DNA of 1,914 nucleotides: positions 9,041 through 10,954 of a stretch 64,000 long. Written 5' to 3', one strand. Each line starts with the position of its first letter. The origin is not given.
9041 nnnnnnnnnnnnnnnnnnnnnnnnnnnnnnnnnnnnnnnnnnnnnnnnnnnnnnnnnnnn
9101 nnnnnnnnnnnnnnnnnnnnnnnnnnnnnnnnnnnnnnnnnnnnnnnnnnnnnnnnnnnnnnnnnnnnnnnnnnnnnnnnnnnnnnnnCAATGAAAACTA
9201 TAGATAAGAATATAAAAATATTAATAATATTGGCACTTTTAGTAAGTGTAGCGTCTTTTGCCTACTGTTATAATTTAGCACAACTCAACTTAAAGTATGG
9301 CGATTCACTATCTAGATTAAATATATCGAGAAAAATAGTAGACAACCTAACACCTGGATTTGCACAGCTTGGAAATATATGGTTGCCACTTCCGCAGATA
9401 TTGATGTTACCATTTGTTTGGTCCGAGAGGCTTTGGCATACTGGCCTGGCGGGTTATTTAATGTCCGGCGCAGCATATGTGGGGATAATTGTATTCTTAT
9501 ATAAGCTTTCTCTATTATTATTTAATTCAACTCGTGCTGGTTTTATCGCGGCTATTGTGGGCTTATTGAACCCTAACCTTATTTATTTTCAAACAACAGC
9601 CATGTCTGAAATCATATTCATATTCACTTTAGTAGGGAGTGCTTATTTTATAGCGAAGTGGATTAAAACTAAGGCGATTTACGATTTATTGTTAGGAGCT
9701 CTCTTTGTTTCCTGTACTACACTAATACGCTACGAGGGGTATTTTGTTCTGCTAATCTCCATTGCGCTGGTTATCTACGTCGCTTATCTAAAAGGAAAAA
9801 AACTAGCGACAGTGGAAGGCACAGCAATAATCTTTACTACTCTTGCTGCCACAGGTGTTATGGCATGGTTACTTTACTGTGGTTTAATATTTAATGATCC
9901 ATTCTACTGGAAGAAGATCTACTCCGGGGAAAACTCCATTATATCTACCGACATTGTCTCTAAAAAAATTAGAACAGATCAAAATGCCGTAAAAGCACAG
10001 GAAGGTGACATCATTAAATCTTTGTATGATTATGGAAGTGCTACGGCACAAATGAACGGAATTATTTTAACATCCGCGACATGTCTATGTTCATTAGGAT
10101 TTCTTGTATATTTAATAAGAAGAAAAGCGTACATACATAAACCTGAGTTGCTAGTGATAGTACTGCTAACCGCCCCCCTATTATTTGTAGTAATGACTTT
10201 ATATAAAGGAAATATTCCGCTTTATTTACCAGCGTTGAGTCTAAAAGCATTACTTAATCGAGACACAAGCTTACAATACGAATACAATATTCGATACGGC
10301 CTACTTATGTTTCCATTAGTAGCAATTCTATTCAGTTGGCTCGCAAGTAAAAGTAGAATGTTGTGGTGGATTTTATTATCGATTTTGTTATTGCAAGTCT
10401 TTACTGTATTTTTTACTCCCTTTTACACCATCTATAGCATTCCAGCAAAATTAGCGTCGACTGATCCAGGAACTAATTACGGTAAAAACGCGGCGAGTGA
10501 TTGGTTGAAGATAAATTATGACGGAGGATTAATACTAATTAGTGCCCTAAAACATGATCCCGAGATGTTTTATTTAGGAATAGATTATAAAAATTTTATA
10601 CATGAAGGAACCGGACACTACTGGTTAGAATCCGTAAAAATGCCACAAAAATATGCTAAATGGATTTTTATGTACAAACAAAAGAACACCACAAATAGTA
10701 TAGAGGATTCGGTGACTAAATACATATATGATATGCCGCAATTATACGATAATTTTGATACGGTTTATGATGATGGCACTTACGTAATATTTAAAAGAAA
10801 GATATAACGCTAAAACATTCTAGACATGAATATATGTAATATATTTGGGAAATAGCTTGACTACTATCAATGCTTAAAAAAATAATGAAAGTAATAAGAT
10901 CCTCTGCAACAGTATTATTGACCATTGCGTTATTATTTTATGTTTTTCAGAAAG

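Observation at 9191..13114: Tandem paralogous GT-C-like membrane proteins with a conserved first extracytoplasmic loop and diverged C-terminal domains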

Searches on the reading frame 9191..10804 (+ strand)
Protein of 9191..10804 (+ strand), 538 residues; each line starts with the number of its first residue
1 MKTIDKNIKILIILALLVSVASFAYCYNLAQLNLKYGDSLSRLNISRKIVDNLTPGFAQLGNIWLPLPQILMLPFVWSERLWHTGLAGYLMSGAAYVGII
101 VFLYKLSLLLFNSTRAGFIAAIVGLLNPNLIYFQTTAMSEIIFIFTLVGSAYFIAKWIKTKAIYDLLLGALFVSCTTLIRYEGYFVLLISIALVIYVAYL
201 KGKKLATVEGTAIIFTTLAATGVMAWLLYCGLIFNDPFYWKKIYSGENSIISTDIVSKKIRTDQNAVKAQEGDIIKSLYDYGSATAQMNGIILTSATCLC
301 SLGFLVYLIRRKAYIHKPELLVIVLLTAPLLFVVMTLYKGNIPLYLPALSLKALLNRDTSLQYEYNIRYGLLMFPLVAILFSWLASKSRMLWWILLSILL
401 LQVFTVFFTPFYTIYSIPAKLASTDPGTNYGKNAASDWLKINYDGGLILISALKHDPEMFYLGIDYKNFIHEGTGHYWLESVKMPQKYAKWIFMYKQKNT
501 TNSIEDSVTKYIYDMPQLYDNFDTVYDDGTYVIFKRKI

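Call 4: search_protein_families(library=pfam, proteins=[window:9191-10804:+], max_evalue=0.1)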
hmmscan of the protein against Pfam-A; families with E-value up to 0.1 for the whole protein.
window:9191-10804:+ (538 aa): 0 families

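Call 5: search_protein_families(library=ncbifam, proteins=[window:9191-10804:+], max_evalue=1)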
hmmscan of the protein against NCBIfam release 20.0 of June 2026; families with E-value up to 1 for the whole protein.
window:9191-10804:+ (538 aa): 1 family
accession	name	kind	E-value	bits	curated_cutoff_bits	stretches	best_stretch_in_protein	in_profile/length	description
TIGR01006.1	polys_exp_MPA1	subfamily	0.087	12.3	296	1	2-32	15-45/226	CspC family polysaccharide chain length determinant protein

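Call 7: find_homologous_proteins(query=window:9191-10804:+)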
Query window:9191-10804:+ (538 aa): 257 proteins with E <= 0.001 among 8000 candidates; the best 120 are listed.
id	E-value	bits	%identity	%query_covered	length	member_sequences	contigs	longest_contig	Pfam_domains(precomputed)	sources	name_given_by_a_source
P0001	0.0e+0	1190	100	100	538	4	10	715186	-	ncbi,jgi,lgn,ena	-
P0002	1.9e-164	567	50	97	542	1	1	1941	-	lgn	-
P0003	5.9e-162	559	50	100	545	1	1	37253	-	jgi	jgi:hypothetical protein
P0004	1.0e-159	551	50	100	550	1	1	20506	-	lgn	-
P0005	5.3e-156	539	49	100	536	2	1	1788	PF13231.13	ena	-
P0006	7.5e-154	532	49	99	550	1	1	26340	-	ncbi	-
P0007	9.6e-149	515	46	99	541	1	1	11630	-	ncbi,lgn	-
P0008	2.4e-148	514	47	99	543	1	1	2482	PF13231.13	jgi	jgi:4-amino-4-deoxy-L-arabinose transferase-like glycosyltransferase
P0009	3.8e-148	513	46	100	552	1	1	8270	PF13231.13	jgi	-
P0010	1.0e-147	512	47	95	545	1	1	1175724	-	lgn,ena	-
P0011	1.2e-144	501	46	98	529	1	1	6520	-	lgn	-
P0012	4.9e-143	496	46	98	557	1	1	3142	-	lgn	-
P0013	8.4e-141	489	44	100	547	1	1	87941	-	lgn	-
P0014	1.2e-134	468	42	98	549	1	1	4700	-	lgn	-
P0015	1.1e-130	455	43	95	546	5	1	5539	PF13231.13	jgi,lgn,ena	-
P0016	2.6e-130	454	43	100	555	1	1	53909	PF13231.13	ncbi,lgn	-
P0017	2.4e-123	431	42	98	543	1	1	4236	PF13231.13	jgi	jgi:hypothetical protein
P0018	2.8e-122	428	41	98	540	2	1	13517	PF13231.13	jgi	jgi:hypothetical protein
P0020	4.4e-120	420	41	98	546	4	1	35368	PF13231.13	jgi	jgi:hypothetical protein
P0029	2.4e-110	388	40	96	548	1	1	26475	PF13231.13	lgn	-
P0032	1.2e-108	383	41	100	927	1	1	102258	PF13231.13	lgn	-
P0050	1.6e-102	362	41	99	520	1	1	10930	PF13231.13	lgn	-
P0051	2.8e-102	362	40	99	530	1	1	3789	PF13231.13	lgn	-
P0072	2.7e-99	352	39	95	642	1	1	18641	PF02366.25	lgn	-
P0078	6.8e-98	347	40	96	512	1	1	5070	PF13231.13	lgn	-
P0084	5.2e-97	344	38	100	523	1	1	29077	PF13231.13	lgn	-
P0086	9.4e-97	343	39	100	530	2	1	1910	PF13231.13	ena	-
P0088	1.0e-96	343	39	98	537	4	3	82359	PF13231.13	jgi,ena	-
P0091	3.3e-96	342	39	94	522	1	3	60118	PF13231.13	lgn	-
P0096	1.7e-95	339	36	94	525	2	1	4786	PF13231.13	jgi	jgi:hypothetical protein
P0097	1.7e-95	339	39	94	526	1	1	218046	PF13231.13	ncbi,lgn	-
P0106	5.0e-94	334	39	98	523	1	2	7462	PF13231.13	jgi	jgi:hypothetical protein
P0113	2.4e-93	332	37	99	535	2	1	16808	PF13231.13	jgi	jgi:hypothetical protein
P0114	3.2e-93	332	40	78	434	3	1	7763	PF13231.13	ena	-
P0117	7.3e-93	331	35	98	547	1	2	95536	PF13231.13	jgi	jgi:hypothetical protein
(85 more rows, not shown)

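Call 57: find_encoding_contigs(protein=P0499, flank=3000, max_places=3)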
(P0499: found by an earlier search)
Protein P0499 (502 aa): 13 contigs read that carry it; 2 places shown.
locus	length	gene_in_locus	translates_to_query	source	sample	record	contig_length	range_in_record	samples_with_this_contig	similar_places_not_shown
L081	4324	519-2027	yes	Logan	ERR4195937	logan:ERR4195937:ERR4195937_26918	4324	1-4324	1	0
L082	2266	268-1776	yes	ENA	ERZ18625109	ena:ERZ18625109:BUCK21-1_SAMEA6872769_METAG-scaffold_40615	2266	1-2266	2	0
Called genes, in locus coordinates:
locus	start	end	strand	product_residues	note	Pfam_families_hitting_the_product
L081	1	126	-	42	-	?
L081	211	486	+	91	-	-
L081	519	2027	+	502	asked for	-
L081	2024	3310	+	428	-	PF13715:CarbopepD_reg_2 (weak)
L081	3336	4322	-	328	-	?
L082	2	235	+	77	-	?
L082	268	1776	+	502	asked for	-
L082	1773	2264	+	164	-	?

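Call 63: find_encoding_contigs(protein=P0013, flank=8000, max_places=1)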
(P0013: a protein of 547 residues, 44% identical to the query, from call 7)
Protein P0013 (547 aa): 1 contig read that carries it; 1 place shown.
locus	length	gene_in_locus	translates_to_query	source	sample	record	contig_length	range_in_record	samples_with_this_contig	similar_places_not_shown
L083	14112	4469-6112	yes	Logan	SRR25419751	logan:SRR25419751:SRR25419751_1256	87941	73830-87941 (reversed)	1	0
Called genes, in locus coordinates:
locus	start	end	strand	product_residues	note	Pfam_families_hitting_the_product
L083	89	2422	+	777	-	PF13439:Glyco_transf_4, PF13579:Glyco_trans_4_4, PF20706:GT4-conflict, PF00534:Glycos_transf_1, PF13692:Glyco_trans_1_4, PF13524:Glyco_trans_1_2 (faint)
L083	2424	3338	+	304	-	PF13641:Glyco_tranf_2_3, PF00535:Glycos_transf_2, PF13632:Glyco_trans_2_3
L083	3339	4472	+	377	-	PF13439:Glyco_transf_4 (weak), PF00534:Glycos_transf_1, PF13692:Glyco_trans_1_4, PF13524:Glyco_trans_1_2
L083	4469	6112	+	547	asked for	-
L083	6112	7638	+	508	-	PF13231:PMT_2 (weak)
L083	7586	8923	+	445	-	PF13620:CarboxypepD_reg, PF13715:CarbopepD_reg_2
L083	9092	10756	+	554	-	PF00535:Glycos_transf_2, PF13641:Glyco_tranf_2_3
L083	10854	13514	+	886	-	PF13648:Lipocalin_4 (faint), PF08239:SH3_3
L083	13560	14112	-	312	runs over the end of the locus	PF13527:Acetyltransf_9, PF00583:Acetyltransf_1 (faint)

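Call 64: find_encoding_contigs(protein=P0003, flank=8000, max_places=1)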
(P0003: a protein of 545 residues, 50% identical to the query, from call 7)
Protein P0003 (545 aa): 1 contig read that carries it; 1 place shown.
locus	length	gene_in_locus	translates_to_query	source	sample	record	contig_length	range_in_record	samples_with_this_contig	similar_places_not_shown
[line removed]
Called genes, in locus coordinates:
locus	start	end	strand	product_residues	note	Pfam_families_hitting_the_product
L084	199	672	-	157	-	PF13340:DUF4096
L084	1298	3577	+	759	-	PF00535:Glycos_transf_2, PF10111:Glyco_tranf_2_2 (faint), PF13506:Glyco_transf_21 (weak), PF13641:Glyco_tranf_2_3 (weak), PF00535:Glycos_transf_2, PF13641:Glyco_tranf_2_3, PF13632:Glyco_trans_2_3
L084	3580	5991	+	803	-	PF13439:Glyco_transf_4, PF13579:Glyco_trans_4_4, PF20706:GT4-conflict, PF00534:Glycos_transf_1, PF13692:Glyco_trans_1_4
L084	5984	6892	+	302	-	PF00535:Glycos_transf_2, PF13641:Glyco_tranf_2_3, PF13632:Glyco_trans_2_3 (faint)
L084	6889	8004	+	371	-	PF00534:Glycos_transf_1, PF13692:Glyco_trans_1_4, PF13524:Glyco_trans_1_2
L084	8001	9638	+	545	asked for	-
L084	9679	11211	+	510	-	-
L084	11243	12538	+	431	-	-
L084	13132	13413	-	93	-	PF05154:TM2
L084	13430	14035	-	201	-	PF01551:Peptidase_M23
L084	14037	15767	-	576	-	PF01935:DUF87, PF12846:AAA_10, PF19044:P-loop_TraG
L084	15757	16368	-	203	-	PF26593:TraC-like (weak)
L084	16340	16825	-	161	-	-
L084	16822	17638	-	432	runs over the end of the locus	PF18895:T4SS_pilin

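Call 65: find_encoding_contigs(protein=P0006, flank=8000, max_places=1)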
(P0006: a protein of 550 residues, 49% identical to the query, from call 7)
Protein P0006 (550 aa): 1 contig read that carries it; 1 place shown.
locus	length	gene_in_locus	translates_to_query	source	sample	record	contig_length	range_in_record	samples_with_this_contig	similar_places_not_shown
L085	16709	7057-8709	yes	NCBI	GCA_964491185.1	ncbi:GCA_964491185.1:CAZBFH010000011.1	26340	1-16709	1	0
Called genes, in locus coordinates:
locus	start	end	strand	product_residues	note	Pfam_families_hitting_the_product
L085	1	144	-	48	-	?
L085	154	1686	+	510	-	PF13506:Glyco_transf_21 (weak), PF00535:Glycos_transf_2, PF13641:Glyco_tranf_2_3, PF13632:Glyco_trans_2_3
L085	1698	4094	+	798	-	PF13439:Glyco_transf_4, PF13579:Glyco_trans_4_4, PF20706:GT4-conflict, PF00534:Glycos_transf_1, PF13692:Glyco_trans_1_4, PF13524:Glyco_trans_1_2 (weak)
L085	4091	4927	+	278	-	PF05050:Methyltransf_21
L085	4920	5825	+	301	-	PF00535:Glycos_transf_2, PF13641:Glyco_tranf_2_3, PF13632:Glyco_trans_2_3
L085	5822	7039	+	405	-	PF04230:PS_pyruv_trans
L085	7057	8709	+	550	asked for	-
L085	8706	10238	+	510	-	PF13231:PMT_2 (weak)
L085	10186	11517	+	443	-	PF13620:CarboxypepD_reg (weak)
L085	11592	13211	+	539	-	PF13231:PMT_2 (weak)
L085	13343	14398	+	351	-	-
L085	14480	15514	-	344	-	-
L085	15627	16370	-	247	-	-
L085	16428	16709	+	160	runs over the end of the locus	-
